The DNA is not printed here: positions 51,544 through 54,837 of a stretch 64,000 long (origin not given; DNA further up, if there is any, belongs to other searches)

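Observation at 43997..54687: Two architecturally different XDH-family hydroxylases side by side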

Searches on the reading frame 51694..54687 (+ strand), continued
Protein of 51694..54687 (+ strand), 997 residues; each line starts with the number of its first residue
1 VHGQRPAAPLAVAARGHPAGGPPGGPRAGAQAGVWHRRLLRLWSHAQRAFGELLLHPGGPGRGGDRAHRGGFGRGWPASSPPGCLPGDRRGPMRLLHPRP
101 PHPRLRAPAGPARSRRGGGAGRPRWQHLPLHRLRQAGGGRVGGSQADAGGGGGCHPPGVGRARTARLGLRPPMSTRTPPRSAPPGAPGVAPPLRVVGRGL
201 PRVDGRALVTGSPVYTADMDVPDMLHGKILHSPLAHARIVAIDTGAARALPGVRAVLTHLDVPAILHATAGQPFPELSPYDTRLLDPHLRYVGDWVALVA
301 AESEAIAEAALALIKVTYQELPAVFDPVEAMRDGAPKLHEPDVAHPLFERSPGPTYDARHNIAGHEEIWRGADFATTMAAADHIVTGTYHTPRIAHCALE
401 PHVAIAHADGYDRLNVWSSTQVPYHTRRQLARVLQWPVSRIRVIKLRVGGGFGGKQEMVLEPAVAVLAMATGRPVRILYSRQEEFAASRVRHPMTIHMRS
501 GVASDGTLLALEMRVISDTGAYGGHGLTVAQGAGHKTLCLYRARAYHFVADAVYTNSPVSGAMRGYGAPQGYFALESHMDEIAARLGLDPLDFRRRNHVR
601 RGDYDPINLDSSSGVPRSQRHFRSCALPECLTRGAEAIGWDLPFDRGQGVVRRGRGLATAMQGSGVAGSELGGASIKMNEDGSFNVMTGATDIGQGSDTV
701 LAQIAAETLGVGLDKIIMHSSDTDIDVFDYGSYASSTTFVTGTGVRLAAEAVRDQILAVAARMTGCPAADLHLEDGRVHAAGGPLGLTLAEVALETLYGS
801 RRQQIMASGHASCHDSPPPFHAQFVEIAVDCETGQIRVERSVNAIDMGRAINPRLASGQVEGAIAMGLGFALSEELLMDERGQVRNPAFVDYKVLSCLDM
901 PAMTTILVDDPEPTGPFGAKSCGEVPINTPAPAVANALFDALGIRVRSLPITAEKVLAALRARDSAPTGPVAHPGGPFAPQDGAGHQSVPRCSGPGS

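Call 54: find_encoding_contigs(protein=P0230, flank=10000, max_places=1)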
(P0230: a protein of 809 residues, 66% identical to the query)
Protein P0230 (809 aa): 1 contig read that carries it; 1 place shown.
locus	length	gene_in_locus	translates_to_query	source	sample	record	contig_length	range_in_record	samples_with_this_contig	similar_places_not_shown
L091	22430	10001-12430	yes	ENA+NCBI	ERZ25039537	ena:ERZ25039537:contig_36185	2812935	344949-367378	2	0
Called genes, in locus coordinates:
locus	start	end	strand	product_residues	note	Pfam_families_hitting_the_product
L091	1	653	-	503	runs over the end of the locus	PF00512:HisKA, PF02518:HATPase_c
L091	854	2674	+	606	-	PF03130:HEAT_PBS (faint), PF13646:HEAT_2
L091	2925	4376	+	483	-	PF00069:Pkinase, PF07714:PK_Tyr_Ser-Thr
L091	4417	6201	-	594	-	PF02129:Peptidase_S15, PF08530:PepX_C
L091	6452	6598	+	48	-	-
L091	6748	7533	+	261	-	PF09339:HTH_IclR, PF12802:MarR_2 (faint), PF01614:IclR_C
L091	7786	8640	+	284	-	-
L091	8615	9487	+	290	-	PF00941:FAD_binding_5, PF03450:CO_deh_flav_C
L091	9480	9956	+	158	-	PF01799:Fer2_2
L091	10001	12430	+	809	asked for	PF01315:Ald_Xan_dh_C, PF02738:MoCoBD_1, PF20256:MoCoBD_2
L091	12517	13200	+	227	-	PF16697:Yop-YscD_cpl, PF00498:FHA, PF16697:Yop-YscD_cpl, PF00498:FHA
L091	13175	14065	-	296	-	-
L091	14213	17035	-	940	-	PF00330:Aconitase, PF00694:Aconitase_C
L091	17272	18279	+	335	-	PF02729:OTCace_N, PF00185:OTCace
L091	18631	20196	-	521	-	PF07730:HisKA_3, PF02518:HATPase_c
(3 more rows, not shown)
